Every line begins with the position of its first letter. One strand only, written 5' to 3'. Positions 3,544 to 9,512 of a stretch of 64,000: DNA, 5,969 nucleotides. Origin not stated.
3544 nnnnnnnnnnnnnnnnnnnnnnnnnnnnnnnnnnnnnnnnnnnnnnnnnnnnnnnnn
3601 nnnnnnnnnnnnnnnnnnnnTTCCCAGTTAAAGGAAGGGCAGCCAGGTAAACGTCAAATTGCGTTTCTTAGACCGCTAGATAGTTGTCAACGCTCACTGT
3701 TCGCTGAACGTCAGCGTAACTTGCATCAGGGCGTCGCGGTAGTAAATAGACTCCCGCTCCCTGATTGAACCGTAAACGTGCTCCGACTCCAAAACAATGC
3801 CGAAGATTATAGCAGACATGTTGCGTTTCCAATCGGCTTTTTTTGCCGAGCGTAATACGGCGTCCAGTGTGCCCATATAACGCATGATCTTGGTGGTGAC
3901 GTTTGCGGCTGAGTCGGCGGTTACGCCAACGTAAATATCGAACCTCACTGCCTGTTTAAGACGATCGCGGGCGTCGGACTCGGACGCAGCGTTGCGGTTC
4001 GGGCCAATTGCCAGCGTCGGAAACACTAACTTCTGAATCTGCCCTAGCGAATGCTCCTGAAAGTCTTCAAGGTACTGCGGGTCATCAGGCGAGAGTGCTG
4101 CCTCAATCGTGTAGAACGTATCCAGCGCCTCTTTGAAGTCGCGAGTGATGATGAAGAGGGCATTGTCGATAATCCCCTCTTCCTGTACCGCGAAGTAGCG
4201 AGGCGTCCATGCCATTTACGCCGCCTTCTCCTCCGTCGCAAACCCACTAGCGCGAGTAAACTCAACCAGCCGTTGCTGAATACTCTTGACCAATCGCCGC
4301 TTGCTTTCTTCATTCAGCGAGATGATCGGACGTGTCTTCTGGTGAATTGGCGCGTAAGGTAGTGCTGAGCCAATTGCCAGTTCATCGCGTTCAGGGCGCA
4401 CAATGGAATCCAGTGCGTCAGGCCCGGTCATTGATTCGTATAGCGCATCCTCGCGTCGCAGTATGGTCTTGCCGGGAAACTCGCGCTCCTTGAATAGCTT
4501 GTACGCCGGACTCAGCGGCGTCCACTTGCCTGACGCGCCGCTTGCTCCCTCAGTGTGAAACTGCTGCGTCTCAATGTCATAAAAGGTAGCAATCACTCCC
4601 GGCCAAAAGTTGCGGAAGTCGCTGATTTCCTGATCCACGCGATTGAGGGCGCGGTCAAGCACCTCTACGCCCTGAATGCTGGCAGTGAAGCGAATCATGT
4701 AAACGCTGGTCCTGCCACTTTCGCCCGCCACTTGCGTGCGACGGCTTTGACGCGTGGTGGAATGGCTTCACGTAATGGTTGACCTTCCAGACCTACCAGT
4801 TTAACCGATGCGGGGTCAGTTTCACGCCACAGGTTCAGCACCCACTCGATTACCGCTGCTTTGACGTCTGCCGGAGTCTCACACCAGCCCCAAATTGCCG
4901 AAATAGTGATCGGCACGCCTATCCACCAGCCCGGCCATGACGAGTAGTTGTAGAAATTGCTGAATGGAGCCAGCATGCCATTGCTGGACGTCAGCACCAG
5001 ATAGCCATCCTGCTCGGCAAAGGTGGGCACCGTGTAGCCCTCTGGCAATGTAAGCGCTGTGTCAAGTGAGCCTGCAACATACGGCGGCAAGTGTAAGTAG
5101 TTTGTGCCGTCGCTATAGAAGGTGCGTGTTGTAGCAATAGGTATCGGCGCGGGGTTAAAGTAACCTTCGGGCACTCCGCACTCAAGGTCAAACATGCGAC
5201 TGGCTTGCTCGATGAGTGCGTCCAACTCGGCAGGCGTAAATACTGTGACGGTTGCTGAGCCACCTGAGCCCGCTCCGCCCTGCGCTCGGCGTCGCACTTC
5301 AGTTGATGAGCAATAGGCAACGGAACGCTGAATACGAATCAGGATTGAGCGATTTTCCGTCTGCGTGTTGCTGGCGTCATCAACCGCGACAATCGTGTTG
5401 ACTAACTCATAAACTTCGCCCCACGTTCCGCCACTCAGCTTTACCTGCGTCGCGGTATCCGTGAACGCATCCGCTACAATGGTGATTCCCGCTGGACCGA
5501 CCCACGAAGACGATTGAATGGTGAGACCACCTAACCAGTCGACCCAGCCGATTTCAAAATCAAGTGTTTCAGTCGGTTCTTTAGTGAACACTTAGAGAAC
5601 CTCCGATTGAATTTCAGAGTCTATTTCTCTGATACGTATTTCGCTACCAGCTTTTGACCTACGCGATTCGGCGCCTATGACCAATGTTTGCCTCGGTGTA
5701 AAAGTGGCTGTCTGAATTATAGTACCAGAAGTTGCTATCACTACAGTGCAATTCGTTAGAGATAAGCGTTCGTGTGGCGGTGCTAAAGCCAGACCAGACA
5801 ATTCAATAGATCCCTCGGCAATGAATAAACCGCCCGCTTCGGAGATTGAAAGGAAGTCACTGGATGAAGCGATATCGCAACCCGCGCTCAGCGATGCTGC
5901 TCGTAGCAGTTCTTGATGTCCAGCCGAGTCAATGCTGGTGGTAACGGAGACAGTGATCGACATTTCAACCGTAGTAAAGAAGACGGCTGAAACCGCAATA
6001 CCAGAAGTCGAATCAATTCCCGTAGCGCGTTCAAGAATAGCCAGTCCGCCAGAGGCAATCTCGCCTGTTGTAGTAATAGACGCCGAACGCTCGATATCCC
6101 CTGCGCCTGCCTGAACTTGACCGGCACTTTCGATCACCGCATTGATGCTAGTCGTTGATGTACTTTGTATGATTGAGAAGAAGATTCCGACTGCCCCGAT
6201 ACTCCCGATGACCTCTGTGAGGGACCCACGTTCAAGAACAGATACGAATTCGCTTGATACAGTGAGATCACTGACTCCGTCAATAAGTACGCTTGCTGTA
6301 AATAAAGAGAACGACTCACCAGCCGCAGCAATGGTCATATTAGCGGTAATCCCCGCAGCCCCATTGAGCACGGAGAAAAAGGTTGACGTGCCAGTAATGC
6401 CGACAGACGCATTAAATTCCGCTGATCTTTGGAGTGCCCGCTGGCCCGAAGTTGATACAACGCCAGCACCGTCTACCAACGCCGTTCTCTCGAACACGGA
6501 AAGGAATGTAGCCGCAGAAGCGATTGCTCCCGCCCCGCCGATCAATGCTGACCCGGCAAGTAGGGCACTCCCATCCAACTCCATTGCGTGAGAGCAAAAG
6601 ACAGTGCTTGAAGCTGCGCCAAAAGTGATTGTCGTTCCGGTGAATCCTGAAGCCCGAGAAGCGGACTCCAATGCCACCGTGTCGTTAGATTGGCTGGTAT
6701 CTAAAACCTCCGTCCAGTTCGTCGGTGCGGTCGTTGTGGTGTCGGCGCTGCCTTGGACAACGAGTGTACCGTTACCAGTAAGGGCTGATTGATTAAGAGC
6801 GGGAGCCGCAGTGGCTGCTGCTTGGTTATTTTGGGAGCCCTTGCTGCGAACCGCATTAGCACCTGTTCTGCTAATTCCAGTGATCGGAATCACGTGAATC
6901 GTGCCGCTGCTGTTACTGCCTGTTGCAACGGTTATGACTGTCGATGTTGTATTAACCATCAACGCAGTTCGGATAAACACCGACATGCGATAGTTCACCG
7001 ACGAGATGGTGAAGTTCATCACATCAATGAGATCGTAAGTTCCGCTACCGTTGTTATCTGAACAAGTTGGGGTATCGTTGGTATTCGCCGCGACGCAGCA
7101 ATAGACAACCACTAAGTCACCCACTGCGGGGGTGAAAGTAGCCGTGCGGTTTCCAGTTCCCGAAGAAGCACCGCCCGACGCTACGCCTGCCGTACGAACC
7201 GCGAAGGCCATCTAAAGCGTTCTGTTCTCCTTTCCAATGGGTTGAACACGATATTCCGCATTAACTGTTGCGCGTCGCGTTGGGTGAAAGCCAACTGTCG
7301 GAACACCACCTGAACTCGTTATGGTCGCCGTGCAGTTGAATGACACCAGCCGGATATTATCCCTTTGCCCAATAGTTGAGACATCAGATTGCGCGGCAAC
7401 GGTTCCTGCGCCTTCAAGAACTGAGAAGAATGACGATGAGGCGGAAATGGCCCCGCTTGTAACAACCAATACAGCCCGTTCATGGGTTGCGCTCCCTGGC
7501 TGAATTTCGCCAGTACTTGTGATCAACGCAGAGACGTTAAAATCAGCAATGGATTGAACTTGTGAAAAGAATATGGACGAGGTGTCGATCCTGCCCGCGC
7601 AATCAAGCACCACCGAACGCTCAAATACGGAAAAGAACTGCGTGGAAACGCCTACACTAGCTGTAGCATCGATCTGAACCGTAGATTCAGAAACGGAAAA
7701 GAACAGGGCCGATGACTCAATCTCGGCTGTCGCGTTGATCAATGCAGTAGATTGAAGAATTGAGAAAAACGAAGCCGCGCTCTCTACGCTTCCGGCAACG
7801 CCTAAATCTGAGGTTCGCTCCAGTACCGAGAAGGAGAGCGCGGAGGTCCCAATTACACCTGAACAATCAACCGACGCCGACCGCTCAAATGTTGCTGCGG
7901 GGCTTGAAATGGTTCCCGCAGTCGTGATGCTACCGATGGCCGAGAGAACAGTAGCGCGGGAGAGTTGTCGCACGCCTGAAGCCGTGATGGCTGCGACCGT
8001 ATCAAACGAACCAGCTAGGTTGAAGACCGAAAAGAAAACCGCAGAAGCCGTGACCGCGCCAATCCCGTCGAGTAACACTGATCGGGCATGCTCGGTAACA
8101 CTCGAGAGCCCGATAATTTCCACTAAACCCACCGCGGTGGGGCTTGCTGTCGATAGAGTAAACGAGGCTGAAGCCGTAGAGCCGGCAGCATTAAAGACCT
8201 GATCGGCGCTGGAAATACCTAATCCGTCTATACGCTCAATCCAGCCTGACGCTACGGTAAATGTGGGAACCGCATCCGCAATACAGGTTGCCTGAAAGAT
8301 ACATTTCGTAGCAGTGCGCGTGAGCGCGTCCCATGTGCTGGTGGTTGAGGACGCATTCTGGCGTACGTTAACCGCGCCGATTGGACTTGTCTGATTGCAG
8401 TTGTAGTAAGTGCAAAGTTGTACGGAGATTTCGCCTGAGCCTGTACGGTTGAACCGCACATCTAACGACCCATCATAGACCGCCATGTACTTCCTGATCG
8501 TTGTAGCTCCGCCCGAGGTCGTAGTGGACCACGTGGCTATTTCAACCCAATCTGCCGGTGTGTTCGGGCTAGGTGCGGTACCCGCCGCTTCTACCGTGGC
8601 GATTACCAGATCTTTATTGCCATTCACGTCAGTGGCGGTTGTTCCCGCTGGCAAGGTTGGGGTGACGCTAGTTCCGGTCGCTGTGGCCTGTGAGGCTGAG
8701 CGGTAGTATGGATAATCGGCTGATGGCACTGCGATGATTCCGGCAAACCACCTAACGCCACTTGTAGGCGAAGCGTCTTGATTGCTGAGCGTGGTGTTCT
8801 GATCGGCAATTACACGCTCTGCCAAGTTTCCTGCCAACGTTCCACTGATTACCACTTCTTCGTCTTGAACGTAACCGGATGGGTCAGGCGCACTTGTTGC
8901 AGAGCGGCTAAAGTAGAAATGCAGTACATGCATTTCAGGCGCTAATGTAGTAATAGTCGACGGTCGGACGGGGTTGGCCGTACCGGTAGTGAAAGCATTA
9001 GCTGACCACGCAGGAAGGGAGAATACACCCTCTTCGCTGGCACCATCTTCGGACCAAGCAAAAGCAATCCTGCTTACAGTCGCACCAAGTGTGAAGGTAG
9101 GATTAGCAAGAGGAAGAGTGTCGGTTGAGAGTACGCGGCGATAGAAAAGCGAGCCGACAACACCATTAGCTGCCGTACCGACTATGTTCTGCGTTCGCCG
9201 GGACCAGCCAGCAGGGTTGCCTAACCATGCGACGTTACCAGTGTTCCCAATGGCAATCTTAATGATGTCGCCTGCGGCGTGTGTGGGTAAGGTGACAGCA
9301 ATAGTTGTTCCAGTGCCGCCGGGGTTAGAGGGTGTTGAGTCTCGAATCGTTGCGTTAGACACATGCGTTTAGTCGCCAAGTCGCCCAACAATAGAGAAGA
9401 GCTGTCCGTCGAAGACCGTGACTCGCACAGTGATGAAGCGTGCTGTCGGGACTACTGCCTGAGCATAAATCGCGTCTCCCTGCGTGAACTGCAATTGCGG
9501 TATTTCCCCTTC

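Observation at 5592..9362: Two adjacent paralogous virion proteins built from ~22-residue FFSVxER tandem repeats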

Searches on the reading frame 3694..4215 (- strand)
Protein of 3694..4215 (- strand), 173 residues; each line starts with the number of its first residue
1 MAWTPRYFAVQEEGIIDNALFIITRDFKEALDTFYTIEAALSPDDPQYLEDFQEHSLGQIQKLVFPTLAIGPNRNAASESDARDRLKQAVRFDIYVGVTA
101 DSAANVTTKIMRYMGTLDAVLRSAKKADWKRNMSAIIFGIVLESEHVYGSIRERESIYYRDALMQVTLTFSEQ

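Call 6: search_protein_families(library=pfam, proteins=[window:3694-4215:-], max_evalue=0.1)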
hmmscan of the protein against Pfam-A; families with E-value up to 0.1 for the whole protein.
window:3694-4215:- (173 aa): 1 family
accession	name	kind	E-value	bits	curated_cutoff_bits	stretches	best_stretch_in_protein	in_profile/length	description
PF12143.14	PPO1_KFDV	-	0.094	13.2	26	0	88-136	43-89/130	Chloroplastic Polyphenol Oxidase C-terminal domain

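Call 7: search_protein_families(library=phrogs, proteins=[window:3694-4215:-], max_evalue=0.01)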
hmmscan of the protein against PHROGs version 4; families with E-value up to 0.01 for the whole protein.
window:3694-4215:- (173 aa): 0 families

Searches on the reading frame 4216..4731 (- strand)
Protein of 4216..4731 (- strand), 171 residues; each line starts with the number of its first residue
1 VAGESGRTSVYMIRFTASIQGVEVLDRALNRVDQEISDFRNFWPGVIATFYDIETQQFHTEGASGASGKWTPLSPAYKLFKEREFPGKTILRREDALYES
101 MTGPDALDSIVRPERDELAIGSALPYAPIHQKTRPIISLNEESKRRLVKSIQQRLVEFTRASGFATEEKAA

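Call 6: search_protein_families(library=pfam, proteins=[window:4216-4731:-], max_evalue=0.1)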
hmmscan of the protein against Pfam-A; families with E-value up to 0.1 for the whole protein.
window:4216-4731:- (171 aa): 2 families
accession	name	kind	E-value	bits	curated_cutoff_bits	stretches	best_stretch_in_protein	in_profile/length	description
PF05069.18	Phage_tail_S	-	0.0011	19.3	24.3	1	24-132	5-105/148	Phage virion morphogenesis family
PF10061.14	DUF2299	-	0.051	13.8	22.8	1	109-159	38-88/138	Uncharacterized conserved protein (DUF2299)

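Call 7: search_protein_families(library=phrogs, proteins=[window:4216-4731:-], max_evalue=0.01)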
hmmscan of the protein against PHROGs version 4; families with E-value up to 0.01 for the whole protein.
window:4216-4731:- (171 aa): 1 family
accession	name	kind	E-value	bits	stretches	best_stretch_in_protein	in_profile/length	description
phrog_26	-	connector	5.7e-11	43.4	1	8-161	73-232/321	tail completion or Neck1 protein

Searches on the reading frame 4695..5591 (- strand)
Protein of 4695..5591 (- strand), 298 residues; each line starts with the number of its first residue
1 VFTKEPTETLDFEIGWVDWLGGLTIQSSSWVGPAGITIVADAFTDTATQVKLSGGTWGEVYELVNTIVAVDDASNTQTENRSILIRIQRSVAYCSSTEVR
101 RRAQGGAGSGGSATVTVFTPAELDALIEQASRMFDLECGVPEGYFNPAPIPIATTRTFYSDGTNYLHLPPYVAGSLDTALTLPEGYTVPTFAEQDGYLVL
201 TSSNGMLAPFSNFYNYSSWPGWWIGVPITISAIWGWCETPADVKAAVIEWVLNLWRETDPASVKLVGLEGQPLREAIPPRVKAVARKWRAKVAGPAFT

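Call 6: search_protein_families(library=pfam, proteins=[window:4695-5591:-], max_evalue=0.1)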
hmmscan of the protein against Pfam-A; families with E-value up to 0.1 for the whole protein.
window:4695-5591:- (298 aa): 1 family
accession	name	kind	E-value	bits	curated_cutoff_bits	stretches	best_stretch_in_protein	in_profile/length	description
PF23148.1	Gp77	-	9.1e-16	58.6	27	1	4-85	1-83/84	Podophage GP4 fiber-tail adaptor protein gp77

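Call 7: search_protein_families(library=phrogs, proteins=[window:4695-5591:-], max_evalue=0.01)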
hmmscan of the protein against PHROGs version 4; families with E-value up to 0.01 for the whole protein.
window:4695-5591:- (298 aa): 1 family
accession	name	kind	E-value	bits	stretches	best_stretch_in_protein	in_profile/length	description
phrog_4137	-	unknown function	2.2e-06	28.1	1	2-88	262-347/349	-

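Call 32: search_solved_structures(query=window:4695-5591:-, max_evalue=1, show_alignments=2)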
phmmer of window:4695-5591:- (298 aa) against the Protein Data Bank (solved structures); distinct sequences matched with E-value up to 1: 8.
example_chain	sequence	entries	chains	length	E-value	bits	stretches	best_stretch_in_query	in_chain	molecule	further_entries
8jou_D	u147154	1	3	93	0.019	17.4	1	4-68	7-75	Virion-associated phage protein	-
2y8p_A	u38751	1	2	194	0.44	12.9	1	53-152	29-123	ENDO-TYPE MEMBRANE-BOUND LYTIC MUREIN TRANSGLYCOSYLASE A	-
6ghz_B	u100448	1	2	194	0.44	12.9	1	53-152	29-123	Endo-type membrane-bound lytic murein transglycosylase A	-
3t36_A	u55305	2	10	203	0.44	12.9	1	52-151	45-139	Endo-type membrane-bound lytic murein transglycosylase A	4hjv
6k7w_A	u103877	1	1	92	0.65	12.3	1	20-62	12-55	Ubiquitin carboxyl-terminal hydrolase 19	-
5wdd_A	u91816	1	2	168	0.82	12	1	36-72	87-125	Bcl-2-related ovarian killer protein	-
6ghy_B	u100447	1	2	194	0.83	12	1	53-152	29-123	Endo-type membrane-bound lytic murein transglycosylase A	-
4hjy_A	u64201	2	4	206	0.93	11.8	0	52-151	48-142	Endo-type membrane-bound lytic murein transglycosylase A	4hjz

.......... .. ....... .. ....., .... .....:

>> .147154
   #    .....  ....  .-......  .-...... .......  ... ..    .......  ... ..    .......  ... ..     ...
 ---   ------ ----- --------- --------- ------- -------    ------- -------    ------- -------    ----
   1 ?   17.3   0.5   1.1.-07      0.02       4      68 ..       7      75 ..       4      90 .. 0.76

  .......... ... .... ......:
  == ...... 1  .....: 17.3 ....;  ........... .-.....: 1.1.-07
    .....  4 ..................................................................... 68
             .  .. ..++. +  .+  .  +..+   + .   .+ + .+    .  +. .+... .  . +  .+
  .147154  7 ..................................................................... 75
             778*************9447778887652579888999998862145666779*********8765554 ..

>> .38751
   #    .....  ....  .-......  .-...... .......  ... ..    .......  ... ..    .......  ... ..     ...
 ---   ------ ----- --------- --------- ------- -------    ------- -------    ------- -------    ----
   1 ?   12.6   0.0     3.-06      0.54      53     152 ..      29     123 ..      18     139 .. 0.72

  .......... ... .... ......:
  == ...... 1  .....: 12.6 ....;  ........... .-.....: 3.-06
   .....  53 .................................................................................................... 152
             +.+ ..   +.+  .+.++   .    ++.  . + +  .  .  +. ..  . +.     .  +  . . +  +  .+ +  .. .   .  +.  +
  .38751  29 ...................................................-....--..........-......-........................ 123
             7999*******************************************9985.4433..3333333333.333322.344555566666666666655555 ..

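Call 93: search_solved_structures(query=A3, max_evalue=10, show_alignments=2)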
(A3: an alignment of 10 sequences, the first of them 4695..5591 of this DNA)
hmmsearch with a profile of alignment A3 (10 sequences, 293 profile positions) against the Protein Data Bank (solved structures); distinct sequences matched with E-value up to 10: 4.
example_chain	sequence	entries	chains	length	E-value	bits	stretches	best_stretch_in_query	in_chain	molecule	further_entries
8jou_D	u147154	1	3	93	0.00017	24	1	3-82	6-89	Virion-associated phage protein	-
6k7w_A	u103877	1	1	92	0.51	12.6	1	11-79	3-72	Ubiquitin carboxyl-terminal hydrolase 19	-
9hpz_A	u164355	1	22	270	0.66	12.2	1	12-98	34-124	Flagellin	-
5xmj_B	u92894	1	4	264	2.6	10.3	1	6-68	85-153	Succinate dehydrogenase iron-sulfur subunit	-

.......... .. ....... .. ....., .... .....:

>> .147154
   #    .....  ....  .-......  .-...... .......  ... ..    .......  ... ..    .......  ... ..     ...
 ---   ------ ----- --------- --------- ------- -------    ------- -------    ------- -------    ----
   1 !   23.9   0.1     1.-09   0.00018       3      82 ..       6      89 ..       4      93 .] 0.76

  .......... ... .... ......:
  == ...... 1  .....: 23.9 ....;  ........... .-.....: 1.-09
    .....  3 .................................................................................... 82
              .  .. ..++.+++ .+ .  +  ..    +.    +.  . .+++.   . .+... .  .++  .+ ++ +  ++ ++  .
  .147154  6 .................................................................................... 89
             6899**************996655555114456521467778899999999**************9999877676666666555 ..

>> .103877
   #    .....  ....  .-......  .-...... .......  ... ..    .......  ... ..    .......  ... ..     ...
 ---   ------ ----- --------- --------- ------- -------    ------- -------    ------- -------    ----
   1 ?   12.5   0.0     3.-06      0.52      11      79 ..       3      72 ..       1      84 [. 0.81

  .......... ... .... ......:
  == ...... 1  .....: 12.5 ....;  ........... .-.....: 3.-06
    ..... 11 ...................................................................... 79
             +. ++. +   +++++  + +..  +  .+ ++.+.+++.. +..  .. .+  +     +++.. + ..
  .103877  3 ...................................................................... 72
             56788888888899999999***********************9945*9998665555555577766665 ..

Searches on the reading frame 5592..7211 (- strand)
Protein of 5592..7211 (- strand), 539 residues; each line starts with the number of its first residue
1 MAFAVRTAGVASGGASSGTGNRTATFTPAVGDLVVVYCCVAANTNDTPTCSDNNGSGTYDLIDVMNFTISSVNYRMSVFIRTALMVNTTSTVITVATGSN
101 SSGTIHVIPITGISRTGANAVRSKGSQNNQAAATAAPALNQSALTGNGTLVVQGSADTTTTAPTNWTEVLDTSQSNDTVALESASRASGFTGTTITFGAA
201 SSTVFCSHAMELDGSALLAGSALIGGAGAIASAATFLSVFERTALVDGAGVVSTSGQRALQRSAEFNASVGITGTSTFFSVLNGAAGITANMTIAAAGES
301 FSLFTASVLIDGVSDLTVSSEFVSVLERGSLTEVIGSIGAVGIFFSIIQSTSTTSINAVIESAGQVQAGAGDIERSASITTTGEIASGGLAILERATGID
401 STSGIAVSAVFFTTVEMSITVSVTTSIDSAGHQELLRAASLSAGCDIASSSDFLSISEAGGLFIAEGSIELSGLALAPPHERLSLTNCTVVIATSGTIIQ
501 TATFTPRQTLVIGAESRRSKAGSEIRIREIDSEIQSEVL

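Call 6: search_protein_families(library=pfam, proteins=[window:5592-7211:-], max_evalue=0.1)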
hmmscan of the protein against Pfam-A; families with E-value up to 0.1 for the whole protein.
window:5592-7211:- (539 aa): 1 family
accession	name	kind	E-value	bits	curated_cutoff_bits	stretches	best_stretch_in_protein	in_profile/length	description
PF21946.1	LppM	-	0.0058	17.3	27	0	445-501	77-133/153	LppM domain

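Call 7: search_protein_families(library=phrogs, proteins=[window:5592-7211:-], max_evalue=0.01)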
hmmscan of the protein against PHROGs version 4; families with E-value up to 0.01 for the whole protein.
window:5592-7211:- (539 aa): 0 families

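Call 18: search_solved_structures(query=window:5592-7211:-, max_evalue=10, show_alignments=3)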
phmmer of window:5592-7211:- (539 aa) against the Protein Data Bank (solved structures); distinct sequences matched with E-value up to 10: 1.
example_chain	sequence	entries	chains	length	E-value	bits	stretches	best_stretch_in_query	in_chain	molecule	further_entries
4ozx_A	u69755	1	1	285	0.92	11.4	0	110-167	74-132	Alginate lyase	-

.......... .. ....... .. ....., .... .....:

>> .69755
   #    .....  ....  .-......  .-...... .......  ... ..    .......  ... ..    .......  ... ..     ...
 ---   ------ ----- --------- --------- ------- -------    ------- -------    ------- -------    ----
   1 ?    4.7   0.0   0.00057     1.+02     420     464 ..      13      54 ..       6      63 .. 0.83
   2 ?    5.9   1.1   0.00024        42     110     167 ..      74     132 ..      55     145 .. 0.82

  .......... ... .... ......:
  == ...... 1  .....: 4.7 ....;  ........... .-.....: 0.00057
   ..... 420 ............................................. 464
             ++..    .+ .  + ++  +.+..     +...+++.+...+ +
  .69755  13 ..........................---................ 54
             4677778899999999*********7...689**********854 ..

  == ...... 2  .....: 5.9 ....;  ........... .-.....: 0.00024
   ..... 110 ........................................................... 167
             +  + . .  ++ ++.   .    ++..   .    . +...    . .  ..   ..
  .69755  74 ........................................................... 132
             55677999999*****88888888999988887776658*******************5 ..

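Call 24: find_homologous_proteins(query=window:5592-7211:-, max_evalue=0.001)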
Query window:5592-7211:- (539 aa): 46 proteins with E <= 0.001 among 8000 candidates.
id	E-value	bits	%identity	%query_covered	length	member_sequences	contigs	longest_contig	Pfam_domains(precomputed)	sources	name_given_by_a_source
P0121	0.0e+0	1015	100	95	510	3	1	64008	-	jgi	jgi:hypothetical protein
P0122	4.5e-190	650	64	99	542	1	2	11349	-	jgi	jgi:hypothetical protein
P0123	1.0e-157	544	48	99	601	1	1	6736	-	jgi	-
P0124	1.3e-156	540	56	99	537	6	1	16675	-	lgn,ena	-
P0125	1.8e-151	523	52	100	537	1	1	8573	-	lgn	-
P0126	9.1e-141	488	52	99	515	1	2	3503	-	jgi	jgi:hypothetical protein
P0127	1.6e-126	441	52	83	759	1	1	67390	-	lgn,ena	-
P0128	2.0e-119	417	53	86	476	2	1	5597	-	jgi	jgi:hypothetical protein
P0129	5.8e-90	320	76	39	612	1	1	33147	-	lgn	-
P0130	1.0e-89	320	48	76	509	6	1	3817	-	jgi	jgi:hypothetical protein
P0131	1.5e-84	302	65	48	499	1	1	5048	-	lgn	-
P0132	5.3e-83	297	73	39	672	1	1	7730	-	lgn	-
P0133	5.5e-83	297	74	36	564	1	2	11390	-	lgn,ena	-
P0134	8.9e-83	297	73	38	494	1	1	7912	-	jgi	jgi:hypothetical protein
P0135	3.1e-75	272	68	40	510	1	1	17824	-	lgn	-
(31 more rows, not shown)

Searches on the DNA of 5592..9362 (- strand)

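Call 10: search_dna_similar(query=window:5592-9362:-, collection=phages, mode=near)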
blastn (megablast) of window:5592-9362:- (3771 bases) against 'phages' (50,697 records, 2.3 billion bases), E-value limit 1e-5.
No match.
